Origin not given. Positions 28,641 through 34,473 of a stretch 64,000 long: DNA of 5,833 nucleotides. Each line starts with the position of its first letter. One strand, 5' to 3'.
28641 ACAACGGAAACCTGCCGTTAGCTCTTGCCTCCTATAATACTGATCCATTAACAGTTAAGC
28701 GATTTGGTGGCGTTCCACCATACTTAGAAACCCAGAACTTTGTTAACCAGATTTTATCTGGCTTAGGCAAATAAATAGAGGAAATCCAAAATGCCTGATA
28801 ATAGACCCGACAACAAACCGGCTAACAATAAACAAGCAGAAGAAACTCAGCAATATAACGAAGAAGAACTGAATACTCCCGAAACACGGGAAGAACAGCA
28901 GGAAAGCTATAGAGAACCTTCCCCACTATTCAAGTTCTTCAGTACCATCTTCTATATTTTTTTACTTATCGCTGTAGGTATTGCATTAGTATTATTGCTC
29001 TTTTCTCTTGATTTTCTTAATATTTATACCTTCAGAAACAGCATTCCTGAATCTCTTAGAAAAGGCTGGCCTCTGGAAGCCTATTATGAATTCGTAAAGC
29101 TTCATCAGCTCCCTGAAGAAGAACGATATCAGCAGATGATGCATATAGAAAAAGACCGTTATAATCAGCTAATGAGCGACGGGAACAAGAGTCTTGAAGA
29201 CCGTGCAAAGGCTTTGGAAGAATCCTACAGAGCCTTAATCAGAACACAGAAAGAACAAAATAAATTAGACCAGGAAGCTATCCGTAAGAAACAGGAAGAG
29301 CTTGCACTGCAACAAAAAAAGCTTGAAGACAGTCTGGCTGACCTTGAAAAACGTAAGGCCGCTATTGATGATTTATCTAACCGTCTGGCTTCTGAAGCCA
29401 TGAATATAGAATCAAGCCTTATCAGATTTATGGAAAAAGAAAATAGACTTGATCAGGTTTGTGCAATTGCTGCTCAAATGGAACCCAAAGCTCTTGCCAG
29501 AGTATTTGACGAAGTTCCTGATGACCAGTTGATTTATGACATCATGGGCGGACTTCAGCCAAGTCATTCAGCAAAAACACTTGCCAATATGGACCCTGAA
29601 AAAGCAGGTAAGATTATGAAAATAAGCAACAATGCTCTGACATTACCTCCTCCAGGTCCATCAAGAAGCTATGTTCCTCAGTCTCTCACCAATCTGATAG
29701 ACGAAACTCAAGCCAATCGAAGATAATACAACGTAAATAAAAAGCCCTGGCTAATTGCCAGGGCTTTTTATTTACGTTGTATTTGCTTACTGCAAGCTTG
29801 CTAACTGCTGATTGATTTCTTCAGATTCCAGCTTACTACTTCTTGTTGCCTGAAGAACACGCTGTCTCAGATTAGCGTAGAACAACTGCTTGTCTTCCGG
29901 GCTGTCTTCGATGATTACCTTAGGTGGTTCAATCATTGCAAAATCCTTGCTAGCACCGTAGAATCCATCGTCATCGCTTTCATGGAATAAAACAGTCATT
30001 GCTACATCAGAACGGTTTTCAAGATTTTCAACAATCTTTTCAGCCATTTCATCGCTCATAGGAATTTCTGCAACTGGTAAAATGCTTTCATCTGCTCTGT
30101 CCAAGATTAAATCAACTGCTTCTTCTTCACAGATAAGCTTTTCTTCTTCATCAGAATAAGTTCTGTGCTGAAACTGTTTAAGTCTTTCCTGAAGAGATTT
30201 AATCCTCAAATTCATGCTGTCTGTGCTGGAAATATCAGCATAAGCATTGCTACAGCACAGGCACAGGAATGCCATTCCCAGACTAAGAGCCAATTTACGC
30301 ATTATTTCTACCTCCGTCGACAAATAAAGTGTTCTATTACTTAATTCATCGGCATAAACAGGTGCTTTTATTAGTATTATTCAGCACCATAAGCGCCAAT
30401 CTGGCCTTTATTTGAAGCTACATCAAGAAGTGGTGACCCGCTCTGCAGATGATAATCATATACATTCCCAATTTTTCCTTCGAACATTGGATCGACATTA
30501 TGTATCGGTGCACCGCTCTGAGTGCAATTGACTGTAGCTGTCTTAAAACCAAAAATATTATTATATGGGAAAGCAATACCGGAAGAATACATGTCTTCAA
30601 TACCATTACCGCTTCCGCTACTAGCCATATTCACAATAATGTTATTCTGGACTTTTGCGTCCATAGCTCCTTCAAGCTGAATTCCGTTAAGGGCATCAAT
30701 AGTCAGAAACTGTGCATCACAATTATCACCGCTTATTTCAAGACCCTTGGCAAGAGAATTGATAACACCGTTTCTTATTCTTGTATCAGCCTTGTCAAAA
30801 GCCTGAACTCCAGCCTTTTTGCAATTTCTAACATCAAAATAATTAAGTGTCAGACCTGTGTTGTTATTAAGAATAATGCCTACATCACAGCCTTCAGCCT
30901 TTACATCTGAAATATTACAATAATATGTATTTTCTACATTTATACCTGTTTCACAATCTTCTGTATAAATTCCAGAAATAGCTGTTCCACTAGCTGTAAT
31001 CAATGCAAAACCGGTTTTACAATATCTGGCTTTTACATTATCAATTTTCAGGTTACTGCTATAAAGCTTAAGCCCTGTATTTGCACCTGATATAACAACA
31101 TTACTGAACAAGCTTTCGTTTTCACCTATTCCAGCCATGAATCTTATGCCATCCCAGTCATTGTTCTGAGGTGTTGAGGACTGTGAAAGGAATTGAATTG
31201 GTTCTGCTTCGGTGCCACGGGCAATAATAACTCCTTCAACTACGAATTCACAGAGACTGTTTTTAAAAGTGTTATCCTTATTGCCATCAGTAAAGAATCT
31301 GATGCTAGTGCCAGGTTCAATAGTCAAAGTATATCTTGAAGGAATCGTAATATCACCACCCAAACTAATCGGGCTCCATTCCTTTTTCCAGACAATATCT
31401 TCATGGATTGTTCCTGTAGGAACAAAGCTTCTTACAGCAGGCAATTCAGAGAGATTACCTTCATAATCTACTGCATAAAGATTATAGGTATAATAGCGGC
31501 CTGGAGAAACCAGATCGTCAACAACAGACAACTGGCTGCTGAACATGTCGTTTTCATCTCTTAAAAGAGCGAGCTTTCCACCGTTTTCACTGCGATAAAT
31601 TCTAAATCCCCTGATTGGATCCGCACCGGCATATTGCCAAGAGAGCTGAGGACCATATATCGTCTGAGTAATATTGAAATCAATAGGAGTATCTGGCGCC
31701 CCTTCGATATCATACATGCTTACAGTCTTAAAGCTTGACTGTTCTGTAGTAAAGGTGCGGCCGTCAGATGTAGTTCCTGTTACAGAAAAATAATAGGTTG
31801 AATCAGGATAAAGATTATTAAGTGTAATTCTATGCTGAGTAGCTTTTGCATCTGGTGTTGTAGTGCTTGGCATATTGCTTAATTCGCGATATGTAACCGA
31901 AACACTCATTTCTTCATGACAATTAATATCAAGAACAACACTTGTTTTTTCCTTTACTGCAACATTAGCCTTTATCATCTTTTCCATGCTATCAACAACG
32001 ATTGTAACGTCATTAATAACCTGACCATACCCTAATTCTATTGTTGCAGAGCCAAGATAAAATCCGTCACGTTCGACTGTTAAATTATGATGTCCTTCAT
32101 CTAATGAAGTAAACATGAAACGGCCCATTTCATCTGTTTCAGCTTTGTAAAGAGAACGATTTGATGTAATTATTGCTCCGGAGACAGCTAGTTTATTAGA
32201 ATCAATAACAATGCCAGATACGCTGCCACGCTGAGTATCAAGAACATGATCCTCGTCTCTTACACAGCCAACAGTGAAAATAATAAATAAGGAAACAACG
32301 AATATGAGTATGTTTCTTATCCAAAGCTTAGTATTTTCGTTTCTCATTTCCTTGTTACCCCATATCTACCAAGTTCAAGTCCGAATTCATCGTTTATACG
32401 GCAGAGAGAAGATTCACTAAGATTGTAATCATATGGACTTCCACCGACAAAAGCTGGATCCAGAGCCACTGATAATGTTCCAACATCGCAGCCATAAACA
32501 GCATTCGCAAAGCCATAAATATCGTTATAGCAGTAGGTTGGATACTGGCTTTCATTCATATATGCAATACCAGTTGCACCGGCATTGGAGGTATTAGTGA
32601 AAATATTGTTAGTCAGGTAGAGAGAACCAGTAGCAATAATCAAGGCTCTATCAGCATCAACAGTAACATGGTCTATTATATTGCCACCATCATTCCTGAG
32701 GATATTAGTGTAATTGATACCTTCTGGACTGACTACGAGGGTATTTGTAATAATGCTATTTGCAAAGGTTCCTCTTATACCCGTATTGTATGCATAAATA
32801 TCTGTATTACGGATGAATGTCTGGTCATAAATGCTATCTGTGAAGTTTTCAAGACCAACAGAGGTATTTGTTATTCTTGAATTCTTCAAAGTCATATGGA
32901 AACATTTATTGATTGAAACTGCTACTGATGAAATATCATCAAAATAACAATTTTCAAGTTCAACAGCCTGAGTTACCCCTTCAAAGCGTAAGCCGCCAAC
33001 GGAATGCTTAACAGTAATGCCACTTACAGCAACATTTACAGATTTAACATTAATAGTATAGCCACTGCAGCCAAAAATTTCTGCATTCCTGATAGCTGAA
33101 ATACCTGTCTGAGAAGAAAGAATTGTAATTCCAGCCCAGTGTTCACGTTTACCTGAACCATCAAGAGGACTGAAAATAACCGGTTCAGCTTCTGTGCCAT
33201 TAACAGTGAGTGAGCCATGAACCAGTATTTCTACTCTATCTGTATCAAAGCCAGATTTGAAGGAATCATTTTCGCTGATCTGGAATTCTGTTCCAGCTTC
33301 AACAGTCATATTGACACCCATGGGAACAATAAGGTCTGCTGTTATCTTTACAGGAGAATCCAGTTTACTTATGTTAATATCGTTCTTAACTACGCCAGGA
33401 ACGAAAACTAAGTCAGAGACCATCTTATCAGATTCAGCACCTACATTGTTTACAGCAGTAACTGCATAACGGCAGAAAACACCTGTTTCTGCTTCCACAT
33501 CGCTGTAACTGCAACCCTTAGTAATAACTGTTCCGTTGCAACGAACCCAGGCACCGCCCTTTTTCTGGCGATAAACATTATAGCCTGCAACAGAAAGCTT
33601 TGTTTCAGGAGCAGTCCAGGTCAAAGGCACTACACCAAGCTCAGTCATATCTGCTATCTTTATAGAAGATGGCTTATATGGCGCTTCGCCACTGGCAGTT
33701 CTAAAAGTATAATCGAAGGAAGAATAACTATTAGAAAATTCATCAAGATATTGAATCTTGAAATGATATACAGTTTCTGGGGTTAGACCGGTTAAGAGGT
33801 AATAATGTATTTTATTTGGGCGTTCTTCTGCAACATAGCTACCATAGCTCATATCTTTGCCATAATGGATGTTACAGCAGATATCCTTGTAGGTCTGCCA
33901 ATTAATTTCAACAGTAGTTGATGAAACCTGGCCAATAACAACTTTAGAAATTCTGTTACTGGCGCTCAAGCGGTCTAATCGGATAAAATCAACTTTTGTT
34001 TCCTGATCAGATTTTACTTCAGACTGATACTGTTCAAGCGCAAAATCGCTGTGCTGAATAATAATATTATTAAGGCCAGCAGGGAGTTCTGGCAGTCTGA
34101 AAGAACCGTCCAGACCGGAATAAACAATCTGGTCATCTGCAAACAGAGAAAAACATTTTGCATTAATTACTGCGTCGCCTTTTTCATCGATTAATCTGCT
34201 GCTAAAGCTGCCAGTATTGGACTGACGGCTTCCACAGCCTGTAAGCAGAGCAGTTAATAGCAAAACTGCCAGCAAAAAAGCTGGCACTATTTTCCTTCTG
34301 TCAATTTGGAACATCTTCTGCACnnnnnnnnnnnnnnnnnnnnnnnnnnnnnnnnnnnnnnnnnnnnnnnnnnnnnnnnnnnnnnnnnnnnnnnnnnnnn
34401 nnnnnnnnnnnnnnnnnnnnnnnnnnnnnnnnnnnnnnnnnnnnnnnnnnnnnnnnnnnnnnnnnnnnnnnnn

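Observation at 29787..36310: Operon of three tandem paralogous ~660-aa beta-helix surface lipoproteins plus a small acidic secreted protein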

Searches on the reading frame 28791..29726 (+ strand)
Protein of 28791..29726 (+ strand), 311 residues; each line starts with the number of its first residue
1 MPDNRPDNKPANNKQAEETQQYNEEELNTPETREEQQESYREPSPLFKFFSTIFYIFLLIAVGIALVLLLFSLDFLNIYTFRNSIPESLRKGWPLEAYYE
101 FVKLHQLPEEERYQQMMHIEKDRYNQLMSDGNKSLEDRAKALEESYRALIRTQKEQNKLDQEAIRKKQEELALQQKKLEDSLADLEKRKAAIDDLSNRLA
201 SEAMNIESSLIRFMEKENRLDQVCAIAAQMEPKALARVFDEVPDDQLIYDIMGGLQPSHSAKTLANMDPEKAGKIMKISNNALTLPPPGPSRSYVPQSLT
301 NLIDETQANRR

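Call 3: search_protein_families(library=pfam, proteins=[window:28791-29726:+], max_evalue=0.01)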
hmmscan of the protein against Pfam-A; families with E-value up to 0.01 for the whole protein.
window:28791-29726:+ (311 aa): 1 family
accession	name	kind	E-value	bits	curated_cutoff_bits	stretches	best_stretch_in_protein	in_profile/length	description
PF07850.20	Renin_r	-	0.0032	17.9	27.8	0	27-83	9-65/79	Renin receptor-like transmembrane spanning segment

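Call 4: search_protein_families(library=ncbifam, proteins=[window:28791-29726:+], max_evalue=0.01)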
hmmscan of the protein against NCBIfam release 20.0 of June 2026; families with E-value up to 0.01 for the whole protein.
window:28791-29726:+ (311 aa): 2 families
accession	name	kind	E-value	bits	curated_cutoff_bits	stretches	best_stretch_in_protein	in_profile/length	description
NF047368.1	collar_FlbB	equivalog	0.00014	21.7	110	2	158-276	63-188/193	periplasmic-type flagellar collar protein FlbB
NF038218.1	IcmG_DotF_IVB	equivalog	0.0012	18.6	200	1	11-249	2-207/266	type IVB secretion system protein IcmG/DotF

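Call 34: search_protein_families(library=pfam, proteins=[window:28791-29726:+], max_evalue=10)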
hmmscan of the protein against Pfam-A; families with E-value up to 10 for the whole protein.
window:28791-29726:+ (311 aa): 6 families
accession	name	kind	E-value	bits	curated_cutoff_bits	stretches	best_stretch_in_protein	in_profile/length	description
PF07850.20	Renin_r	-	0.0032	17.9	27.8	1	27-83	9-65/79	Renin receptor-like transmembrane spanning segment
PF21769.2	vRNAP_dom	-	0.06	14.2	27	1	139-214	64-135/145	Virion DNA-directed RNA polymerase domain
PF02601.20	Exonuc_VII_L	-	1.2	9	35.9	1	111-235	147-274/315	Exonuclease VII, large subunit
PF10186.14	ATG14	-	1.3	8.5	33.2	1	133-226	36-131/347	Vacuolar sorting 38 and autophagy-related subunit 14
PF14932.11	HAUS-augmin3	-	2.4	8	29.4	1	120-220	29-127/260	HAUS augmin-like complex subunit 3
PF01956.21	EMC3_TMCO1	-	3.1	8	27.1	1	133-195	44-87/169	Integral membrane protein EMC3/TMCO1-like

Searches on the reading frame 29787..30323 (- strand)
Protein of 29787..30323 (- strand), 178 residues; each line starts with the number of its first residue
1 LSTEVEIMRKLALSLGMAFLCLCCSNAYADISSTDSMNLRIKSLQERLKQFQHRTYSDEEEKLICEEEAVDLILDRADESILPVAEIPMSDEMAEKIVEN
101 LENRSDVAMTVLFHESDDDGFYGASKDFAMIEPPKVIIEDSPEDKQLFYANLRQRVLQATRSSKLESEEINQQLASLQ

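Call 3: search_protein_families(library=pfam, proteins=[window:29787-30323:-], max_evalue=0.01)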
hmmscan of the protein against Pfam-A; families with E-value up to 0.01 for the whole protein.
window:29787-30323:- (178 aa): 0 families

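Call 4: search_protein_families(library=ncbifam, proteins=[window:29787-30323:-], max_evalue=0.01)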
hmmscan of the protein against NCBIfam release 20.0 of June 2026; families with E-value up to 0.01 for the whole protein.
window:29787-30323:- (178 aa): 0 families

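Call 24: find_homologous_proteins(query=window:29787-30302:-, max_evalue=0.01)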
Query window:29787-30302:- (171 aa): 26 proteins with E <= 0.01 among 83 candidates.
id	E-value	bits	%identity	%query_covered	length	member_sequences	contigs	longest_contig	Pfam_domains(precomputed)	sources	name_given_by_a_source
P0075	6.9e-92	323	89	100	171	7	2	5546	-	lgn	-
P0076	1.2e-91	322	89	100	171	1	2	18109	-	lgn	-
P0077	2.6e-91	321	88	100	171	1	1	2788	-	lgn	-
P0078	2.9e-91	321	88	100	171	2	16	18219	-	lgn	-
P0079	6.0e-85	301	82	99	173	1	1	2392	-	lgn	-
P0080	2.9e-58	214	59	94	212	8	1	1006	-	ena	-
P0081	1.5e-56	208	61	99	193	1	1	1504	-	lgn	-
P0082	1.6e-55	205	58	99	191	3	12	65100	-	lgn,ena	-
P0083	2.2e-55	205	58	99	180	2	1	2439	-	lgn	-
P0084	2.6e-55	204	58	99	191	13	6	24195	-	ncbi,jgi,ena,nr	ncbi:MAG: hypothetical protein II961_09675 [Candidatus Riflebacteria bacterium]|jgi:hypothetical pro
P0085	2.7e-55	204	63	99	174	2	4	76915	-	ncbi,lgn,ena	-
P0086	6.2e-54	200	57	100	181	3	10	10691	-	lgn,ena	-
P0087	1.1e-53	199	88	64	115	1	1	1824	-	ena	-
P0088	1.0e-52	196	57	99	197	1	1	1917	-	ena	-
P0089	1.2e-51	193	54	99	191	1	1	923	-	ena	-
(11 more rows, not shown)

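Call 34: search_protein_families(library=pfam, proteins=[window:29787-30302:-], max_evalue=10)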
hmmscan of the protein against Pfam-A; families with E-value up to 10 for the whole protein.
window:29787-30302:- (171 aa): 1 family
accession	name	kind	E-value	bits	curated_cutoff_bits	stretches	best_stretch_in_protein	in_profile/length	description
PF06554.17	Olfactory_mark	-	0.11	12.7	25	1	22-63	7-42/140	Olfactory marker protein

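Call 50: search_protein_families(library=ncbifam, proteins=[window:29787-30302:-], max_evalue=10)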
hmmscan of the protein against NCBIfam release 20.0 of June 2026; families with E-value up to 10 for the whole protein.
window:29787-30302:- (171 aa): 0 families

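Call 62: predict_structure(alignment_id=A5)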
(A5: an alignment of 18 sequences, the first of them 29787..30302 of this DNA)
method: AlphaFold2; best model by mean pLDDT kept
length: 171 residues; sequences in the alignment: 18
mean_pLDDT: 59.8   pTM: 0.20
mean pLDDT of the five models: 59.8, 56.6, 53.7, 52.6, 46.3
residues with pLDDT >= 90: 0; 70-90: 52; 50-70: 73; < 50: 46
segments of 3 or more residues with pLDDT < 50: 1-6, 16-25, 74-76, 105-122, 124-126
pLDDT, mean of each block of 10 residues (from residue 1): 47 49 54 80 68 74 64 51 73 64 45 36 48 64 77 61 64 45
secondary structure, 60 per line:
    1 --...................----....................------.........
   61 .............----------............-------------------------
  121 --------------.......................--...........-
elements in order: H3-21 H26-45 H52-73 H84-95 H135-157 H160-170

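Call 90: search_protein_families(library=padloc, proteins=[window:29787-30302:-], max_evalue=0.001)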
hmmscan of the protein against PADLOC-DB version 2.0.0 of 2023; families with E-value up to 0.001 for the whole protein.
window:29787-30302:- (171 aa): 0 families

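Call 91: search_protein_families(library=phrogs, proteins=[window:29787-30302:-], max_evalue=0.001)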
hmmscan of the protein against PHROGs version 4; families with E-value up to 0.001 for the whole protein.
window:29787-30302:- (171 aa): 0 families

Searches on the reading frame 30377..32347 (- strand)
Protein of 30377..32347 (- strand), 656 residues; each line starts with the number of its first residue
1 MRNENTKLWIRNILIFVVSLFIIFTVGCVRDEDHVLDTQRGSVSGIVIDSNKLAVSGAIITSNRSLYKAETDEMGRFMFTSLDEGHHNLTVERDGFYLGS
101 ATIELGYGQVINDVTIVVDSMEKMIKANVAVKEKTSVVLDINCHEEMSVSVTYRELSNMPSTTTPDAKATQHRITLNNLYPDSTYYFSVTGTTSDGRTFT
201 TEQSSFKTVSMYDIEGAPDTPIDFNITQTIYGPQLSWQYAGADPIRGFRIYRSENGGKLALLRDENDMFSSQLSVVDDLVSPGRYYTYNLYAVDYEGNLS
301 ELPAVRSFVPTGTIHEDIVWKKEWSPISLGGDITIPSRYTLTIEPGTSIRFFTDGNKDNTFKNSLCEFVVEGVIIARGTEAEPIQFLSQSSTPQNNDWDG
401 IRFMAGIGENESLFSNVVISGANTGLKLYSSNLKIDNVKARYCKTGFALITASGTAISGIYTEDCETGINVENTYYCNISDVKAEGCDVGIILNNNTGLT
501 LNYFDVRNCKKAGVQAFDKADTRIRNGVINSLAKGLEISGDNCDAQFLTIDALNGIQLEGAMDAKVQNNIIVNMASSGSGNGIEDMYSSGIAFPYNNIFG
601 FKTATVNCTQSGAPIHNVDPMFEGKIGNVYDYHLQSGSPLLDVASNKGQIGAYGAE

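Call 3: search_protein_families(library=pfam, proteins=[window:30377-32347:-], max_evalue=0.01)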
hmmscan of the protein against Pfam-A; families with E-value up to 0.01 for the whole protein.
window:30377-32347:- (656 aa): 11 families
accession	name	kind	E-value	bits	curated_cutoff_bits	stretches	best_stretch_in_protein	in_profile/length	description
PF13229.12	Beta_helix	-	1.9e-09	37.8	25.9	1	412-544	11-150/158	Right handed beta helix region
PF13620.12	CarboxypepD_reg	-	3.6e-09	37.3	32.3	1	42-116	1-79/82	Carboxypeptidase regulatory-like domain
PF00041.27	fn3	-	3e-08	34.2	25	1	150-205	33-82/84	Fibronectin type III domain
PF05048.19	NosD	-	2.9e-07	30.6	23.6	1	418-578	11-150/212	Periplasmic copper-binding protein (NosD)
PF13715.12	CarbopepD_reg_2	-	2.5e-05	24.7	32.2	1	43-120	1-78/88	CarboxypepD_reg-like domain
PF12708.12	Pect-lyase_RHGA_epim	-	0.00025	21.4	27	1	377-470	125-213/213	Rhamnogalacturonase A/epimerase, pectate lyase-like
PF16656.11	Pur_ac_phosph_N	-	0.00041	21.3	30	1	161-207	55-92/93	Purple acid Phosphatase, N-terminal domain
PF14686.12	fn3_3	-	0.0025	18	24.4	0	39-104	1-66/75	Polysaccharide lyase family 4, domain II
PF19077.6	Big_13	-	0.0035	18.2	27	0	30-92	18-82/102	Bacterial Ig-like domain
PF19743.5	ASTN1_2_fn3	-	0.0059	17.4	24.3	0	271-305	85-119/123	ASTN1/2 Fn3 domain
PF25059.1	FN3_DSCAM-DSCAML_C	-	0.0061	17.3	39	0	148-210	22-81/89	DSCAM/DSCAML C-terminal Fn3-like domain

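Call 4: search_protein_families(library=ncbifam, proteins=[window:30377-32347:-], max_evalue=0.01)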
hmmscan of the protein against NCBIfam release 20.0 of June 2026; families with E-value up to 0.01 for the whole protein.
window:30377-32347:- (656 aa): 1 family
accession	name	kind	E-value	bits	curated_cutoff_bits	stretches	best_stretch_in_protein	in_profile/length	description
TIGR04247.1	NosD_copper_fam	subfamily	0.00021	20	300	0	410-497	180-272/377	nitrous oxide reductase family maturation protein NosD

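Call 50: search_protein_families(library=ncbifam, proteins=[window:30377-32347:-], max_evalue=10)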
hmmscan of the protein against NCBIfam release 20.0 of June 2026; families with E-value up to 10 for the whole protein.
window:30377-32347:- (656 aa): 1 family
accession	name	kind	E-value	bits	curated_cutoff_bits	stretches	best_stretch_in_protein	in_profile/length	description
TIGR04247.1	NosD_copper_fam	subfamily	0.00021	20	300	2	410-497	180-272/377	nitrous oxide reductase family maturation protein NosD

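Call 90: search_protein_families(library=padloc, proteins=[window:30377-32347:-], max_evalue=0.001)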
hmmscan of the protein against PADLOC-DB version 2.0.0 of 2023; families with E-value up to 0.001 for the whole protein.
window:30377-32347:- (656 aa): 0 families

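Call 91: search_protein_families(library=phrogs, proteins=[window:30377-32347:-], max_evalue=0.001)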
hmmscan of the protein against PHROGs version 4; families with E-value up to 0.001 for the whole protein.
window:30377-32347:- (656 aa): 0 families

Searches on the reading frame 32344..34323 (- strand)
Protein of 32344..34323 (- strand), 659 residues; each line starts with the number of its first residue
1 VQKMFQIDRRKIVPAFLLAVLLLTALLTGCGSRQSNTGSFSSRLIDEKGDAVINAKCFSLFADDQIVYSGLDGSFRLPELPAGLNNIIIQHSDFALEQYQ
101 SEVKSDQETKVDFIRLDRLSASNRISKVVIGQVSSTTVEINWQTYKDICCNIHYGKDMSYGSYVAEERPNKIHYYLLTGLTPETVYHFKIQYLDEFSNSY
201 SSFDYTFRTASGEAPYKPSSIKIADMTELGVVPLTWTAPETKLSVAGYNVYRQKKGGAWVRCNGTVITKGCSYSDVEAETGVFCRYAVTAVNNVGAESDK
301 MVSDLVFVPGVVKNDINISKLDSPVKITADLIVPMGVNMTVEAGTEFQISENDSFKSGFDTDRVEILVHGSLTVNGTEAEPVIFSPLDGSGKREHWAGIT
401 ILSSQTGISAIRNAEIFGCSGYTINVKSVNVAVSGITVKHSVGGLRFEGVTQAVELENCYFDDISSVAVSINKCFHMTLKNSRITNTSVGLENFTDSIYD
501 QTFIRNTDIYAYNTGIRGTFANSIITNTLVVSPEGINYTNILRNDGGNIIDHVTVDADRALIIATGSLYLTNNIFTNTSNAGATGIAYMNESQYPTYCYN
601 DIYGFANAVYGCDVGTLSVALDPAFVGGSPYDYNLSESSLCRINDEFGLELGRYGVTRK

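Call 3: search_protein_families(library=pfam, proteins=[window:32344-34323:-], max_evalue=0.01)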
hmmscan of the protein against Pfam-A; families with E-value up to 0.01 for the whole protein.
window:32344-34323:- (659 aa): 3 families
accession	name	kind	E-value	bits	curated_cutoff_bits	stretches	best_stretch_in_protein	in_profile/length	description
PF00041.27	fn3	-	4.1e-05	24.1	25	0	128-193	6-69/84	Fibronectin type III domain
PF16656.11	Pur_ac_phosph_N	-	0.00013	22.9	30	1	129-209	7-93/93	Purple acid Phosphatase, N-terminal domain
PF25059.1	FN3_DSCAM-DSCAML_C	-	0.0058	17.4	39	0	134-212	2-84/89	DSCAM/DSCAML C-terminal Fn3-like domain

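Call 4: search_protein_families(library=ncbifam, proteins=[window:32344-34323:-], max_evalue=0.01)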
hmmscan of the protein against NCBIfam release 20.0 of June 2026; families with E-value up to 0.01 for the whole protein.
window:32344-34323:- (659 aa): 0 families

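Call 34: search_protein_families(library=pfam, proteins=[window:32344-34323:-], max_evalue=10)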
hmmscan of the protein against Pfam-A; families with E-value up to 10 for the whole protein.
window:32344-34323:- (659 aa): 7 families
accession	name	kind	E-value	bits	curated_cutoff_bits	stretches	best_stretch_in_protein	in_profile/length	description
PF00041.27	fn3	-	4.1e-05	24.1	25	2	128-193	6-69/84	Fibronectin type III domain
PF16656.11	Pur_ac_phosph_N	-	0.00013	22.9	30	1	129-209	7-93/93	Purple acid Phosphatase, N-terminal domain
PF25059.1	FN3_DSCAM-DSCAML_C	-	0.0058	17.4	39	1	134-212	2-84/89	DSCAM/DSCAML C-terminal Fn3-like domain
PF13620.12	CarboxypepD_reg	-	0.035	14.9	32.3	1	67-113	32-79/82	Carboxypeptidase regulatory-like domain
PF09430.16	EMC7_beta-sandw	-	0.097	13.3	26.6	1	71-110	27-66/122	ER membrane protein complex subunit 7, beta-sandwich domain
PF23894.2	LD_SV2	-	0.099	13.4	29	1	455-498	46-86/92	SV2A/B/C luminal domain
PF13627.12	LptM_cons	-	1.2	9.5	27.3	1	17-31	1-15/23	LPS-assembly lipoprotein LptM, conserved region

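Call 50: search_protein_families(library=ncbifam, proteins=[window:32344-34323:-], max_evalue=10)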
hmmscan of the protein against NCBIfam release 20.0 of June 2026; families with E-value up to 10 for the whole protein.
window:32344-34323:- (659 aa): 2 families
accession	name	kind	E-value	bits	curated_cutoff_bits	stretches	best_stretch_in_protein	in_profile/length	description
NF058595.1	invert_tail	domain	0.05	13.9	37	1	8-38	49-80/113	lipo-invert putative C-terminal anchoring domain-containing protein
NF047847.2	SS_mature_LptM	equivalog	0.078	13.1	27.7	1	14-31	7-21/31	LPS translocon maturation chaperone LptM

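Call 90: search_protein_families(library=padloc, proteins=[window:32344-34314:-], max_evalue=0.001)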
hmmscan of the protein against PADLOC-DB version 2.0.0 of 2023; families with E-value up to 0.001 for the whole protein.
window:32344-34314:- (656 aa): 0 families

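Call 91: search_protein_families(library=phrogs, proteins=[window:32344-34314:-], max_evalue=0.001)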
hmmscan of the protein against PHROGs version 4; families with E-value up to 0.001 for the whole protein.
window:32344-34314:- (656 aa): 0 families
